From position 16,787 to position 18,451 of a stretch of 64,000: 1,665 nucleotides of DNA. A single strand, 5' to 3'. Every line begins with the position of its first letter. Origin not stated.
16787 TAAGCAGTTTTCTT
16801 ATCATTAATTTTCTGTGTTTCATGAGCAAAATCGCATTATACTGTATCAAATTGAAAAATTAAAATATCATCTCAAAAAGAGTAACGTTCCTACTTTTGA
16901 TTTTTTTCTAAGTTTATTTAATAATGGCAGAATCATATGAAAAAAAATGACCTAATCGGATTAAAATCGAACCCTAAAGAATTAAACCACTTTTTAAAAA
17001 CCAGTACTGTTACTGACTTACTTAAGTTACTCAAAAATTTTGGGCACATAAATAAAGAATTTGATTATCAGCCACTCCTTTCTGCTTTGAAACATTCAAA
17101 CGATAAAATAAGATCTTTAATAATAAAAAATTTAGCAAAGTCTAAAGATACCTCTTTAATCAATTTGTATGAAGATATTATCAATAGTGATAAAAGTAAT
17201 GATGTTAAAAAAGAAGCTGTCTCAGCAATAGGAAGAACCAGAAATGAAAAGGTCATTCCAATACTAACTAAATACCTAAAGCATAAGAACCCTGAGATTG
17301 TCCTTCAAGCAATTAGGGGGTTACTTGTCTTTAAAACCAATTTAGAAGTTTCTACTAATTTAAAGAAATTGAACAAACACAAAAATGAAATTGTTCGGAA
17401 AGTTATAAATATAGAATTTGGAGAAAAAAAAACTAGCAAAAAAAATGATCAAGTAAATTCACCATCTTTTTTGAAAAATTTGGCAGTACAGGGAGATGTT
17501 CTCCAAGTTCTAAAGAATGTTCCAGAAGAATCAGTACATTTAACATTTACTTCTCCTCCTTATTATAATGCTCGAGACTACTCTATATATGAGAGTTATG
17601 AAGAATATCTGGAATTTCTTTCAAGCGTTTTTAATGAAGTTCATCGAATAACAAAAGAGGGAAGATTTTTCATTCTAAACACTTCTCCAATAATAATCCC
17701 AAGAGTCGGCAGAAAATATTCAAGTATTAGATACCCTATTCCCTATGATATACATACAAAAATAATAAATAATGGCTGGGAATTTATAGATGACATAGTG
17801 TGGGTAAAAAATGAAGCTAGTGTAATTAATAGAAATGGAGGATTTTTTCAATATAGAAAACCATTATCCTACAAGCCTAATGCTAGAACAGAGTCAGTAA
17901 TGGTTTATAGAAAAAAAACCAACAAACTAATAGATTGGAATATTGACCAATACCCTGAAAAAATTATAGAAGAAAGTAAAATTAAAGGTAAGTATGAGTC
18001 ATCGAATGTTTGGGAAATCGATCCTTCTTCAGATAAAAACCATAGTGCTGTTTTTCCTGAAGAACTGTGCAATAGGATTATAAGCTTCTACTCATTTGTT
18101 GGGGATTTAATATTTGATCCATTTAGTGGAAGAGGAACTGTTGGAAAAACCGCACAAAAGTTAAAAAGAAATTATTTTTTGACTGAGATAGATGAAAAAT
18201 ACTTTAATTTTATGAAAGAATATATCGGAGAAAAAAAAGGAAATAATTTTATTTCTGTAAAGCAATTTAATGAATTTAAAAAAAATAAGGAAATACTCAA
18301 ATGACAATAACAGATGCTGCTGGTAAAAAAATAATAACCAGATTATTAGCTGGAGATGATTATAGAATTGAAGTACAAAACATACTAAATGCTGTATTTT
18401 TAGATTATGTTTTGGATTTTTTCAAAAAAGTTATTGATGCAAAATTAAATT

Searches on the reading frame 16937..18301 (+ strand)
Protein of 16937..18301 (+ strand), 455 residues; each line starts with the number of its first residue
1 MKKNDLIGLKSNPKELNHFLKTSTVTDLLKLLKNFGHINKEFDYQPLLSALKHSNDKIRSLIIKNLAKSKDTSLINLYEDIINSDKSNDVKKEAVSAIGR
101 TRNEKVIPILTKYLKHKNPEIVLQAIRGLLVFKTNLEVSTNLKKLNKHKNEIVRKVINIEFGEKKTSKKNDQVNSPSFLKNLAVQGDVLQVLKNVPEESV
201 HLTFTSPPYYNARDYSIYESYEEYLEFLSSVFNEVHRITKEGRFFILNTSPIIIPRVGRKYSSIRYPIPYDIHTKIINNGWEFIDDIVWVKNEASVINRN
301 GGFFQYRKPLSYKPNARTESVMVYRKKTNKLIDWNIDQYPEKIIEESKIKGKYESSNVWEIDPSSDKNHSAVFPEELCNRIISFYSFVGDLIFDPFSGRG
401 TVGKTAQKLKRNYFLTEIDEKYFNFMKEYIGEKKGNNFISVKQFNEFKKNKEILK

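Call 3: search_protein_families(library=pfam, proteins=[window:16937-18301:+], max_evalue=1)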
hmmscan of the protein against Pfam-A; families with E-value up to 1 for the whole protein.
window:16937-18301:+ (455 aa): 7 families
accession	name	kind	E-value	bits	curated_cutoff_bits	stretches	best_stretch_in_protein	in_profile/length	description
PF01555.25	N6_N4_Mtase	-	7.5e-39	134.4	26.7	1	200-427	1-220/221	DNA methylase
PF13646.12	HEAT_2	-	1.4e-12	48.1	27.7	1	45-127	2-85/88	HEAT repeats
PF02985.28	HEAT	-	3.3e-05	24.2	23.5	1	106-129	1-24/31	HEAT repeat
PF24993.1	GNC1_N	-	0.00061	20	26.3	1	103-147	40-82/134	Stalled ribosome sensor GCN1 N-terminal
PF00514.29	Arm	-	0.025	15.1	20.6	0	103-129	10-36/41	Armadillo/beta-catenin-like repeat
PF01706.21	FliG_C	-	0.084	13.6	23.3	1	34-79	31-76/108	FliG C-terminal domain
PF03130.22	HEAT_PBS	-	0.26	12.4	20.9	1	90-116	1-27/27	PBS lyase HEAT-like repeat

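Call 4: search_protein_families(library=ncbifam, proteins=[window:16937-18301:+], max_evalue=1)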
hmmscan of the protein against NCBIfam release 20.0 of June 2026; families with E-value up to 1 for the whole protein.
window:16937-18301:+ (455 aa): 6 families
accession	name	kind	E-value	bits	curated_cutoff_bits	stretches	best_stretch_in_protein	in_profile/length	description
NF008572.0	PRK11524.1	equivalog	2.3e-19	69.6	292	1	182-425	16-251/294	adenine-specific DNA-methyltransferase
NF050803.1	DnaMtaseCcrMCaul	equivalog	2.6e-16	59.5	830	1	181-443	4-260/350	adenine-specific DNA-methyltransferase CcrM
NF010253.0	PRK13699.1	subfamily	1.4e-06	28.2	244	2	184-241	5-64/226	DNA methyltransferase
NF045915.1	PhycobilmeDegNblB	equivalog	1.7e-06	27.8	300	1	54-154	110-209/214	phycobilisome degradation protein NblB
NF058515.1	phyc_lyase_CpcF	equivalog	0.0017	18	220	1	83-146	9-70/200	C-phycocyanin alpha-cysteine-84 phycocyanobilin lyase subunit CpcF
NF007244.0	PRK09687.1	equivalog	0.0064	15.8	275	1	47-121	199-270/285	putative lyase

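Call 5: search_protein_families(library=padloc, proteins=[window:16937-18301:+], max_evalue=1)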
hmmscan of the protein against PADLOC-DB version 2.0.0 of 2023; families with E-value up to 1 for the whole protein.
window:16937-18301:+ (455 aa): 49 families (the best 25 are shown)
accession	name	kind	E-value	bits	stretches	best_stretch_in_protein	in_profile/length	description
PDLC03246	MTase_II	-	5.4e-80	267.3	1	139-428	72-364/376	Type II methyltransferase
PDLC03276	MTase_II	-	4.6e-75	251.3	1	64-424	25-394/404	Type II methyltransferase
PDLC03353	MTase_II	-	4.3e-50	168.7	1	184-433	13-252/260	Type II methyltransferase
PDLC03350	MTase_II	-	4.7e-35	119.5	1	160-436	36-301/312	Type II methyltransferase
PDLC03387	MTase_II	-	4.2e-31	106.2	2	268-432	127-277/289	Type II methyltransferase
PDLC03371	MTase_II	-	4.8e-31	106.2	1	180-434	10-256/260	Type II methyltransferase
PDLC03299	MTase_II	-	6.2e-24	83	1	183-431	17-258/296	Type II methyltransferase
PDLC03259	MTase_II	-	1.3e-23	81.6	1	192-440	14-265/423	Type II methyltransferase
PDLC03260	MTase_II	-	2.4e-22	77.3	2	180-254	9-84/349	Type II methyltransferase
PDLC03265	MTase_II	-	1.4e-19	68.7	2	180-242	24-92/333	Type II methyltransferase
PDLC03236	MTase_II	-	5.4e-19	66.1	1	98-424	578-893/912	Type II methyltransferase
PDLC03303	MTase_II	-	8.3e-19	65.5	1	183-419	6-216/668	Type II methyltransferase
PDLC03252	MTase_II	-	9.3e-19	65.9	1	183-430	93-353/365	Type II methyltransferase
PDLC03216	MTase_II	-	8.8e-18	62.4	1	179-451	10-276/364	Type II methyltransferase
PDLC03283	MTase_II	-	3.2e-16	57.5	1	218-434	59-275/352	Type II methyltransferase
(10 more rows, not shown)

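Call 9: search_solved_structures(query=window:16937-18301:+, max_evalue=0.01, show_alignments=2)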
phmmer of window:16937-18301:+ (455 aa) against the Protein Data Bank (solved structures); distinct sequences matched with E-value up to 0.01: 18.
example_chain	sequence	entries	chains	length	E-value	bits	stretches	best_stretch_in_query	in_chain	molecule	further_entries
2zie_A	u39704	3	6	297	8.9e-25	90.6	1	184-431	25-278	Putative modification methylase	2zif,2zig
8s9n_A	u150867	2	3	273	2.9e-12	49.4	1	178-434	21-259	DNA cytosine-N4 methyltransferase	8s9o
8s9m_A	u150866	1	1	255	4.8e-12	48.7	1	183-434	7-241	DNA cytosine-N4 methyltransferase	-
9sah_A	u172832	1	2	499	4.8e-09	38.8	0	35-132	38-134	E4-NB2 synthetic fusion protein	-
1g60_A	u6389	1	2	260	2.6e-08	36.3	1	369-425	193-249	Adenine-specific Methyltransferase MboIIA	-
6pbd_A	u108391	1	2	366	9.8e-08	34.5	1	182-430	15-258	Modification methylase CcrMI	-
4zv6_A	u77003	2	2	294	1.2e-07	34.2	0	35-131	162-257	AlphaRep-7 | alpha-Rep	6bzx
1boo_A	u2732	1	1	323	1.9e-07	33.5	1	185-247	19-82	PROTEIN (N-4 CYTOSINE-SPECIFIC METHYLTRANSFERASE PVU II)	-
4xl5_C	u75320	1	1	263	2.2e-06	30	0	35-129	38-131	bGFP-A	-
5hek_A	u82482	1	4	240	1e-05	27.8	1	376-428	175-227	Adenine specific DNA methyltransferase (DpnA)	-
5hfj_A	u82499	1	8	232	1.1e-05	27.7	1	376-428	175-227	Adenine specific DNA methyltransferase (DpnA)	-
6gwc_C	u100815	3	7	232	4.1e-05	25.8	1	35-154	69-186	iE5 ALPHAREP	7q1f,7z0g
8aw4_A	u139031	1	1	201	4.1e-05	25.8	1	35-129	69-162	ALPHAREP bB-E3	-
6fsq_A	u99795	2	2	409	9.1e-05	24.7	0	35-121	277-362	alphaRep A3_bGFPD | A3_bGFPD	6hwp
6gx7_E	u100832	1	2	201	9.1e-05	24.7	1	35-129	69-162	iiiA5 ALPHAREP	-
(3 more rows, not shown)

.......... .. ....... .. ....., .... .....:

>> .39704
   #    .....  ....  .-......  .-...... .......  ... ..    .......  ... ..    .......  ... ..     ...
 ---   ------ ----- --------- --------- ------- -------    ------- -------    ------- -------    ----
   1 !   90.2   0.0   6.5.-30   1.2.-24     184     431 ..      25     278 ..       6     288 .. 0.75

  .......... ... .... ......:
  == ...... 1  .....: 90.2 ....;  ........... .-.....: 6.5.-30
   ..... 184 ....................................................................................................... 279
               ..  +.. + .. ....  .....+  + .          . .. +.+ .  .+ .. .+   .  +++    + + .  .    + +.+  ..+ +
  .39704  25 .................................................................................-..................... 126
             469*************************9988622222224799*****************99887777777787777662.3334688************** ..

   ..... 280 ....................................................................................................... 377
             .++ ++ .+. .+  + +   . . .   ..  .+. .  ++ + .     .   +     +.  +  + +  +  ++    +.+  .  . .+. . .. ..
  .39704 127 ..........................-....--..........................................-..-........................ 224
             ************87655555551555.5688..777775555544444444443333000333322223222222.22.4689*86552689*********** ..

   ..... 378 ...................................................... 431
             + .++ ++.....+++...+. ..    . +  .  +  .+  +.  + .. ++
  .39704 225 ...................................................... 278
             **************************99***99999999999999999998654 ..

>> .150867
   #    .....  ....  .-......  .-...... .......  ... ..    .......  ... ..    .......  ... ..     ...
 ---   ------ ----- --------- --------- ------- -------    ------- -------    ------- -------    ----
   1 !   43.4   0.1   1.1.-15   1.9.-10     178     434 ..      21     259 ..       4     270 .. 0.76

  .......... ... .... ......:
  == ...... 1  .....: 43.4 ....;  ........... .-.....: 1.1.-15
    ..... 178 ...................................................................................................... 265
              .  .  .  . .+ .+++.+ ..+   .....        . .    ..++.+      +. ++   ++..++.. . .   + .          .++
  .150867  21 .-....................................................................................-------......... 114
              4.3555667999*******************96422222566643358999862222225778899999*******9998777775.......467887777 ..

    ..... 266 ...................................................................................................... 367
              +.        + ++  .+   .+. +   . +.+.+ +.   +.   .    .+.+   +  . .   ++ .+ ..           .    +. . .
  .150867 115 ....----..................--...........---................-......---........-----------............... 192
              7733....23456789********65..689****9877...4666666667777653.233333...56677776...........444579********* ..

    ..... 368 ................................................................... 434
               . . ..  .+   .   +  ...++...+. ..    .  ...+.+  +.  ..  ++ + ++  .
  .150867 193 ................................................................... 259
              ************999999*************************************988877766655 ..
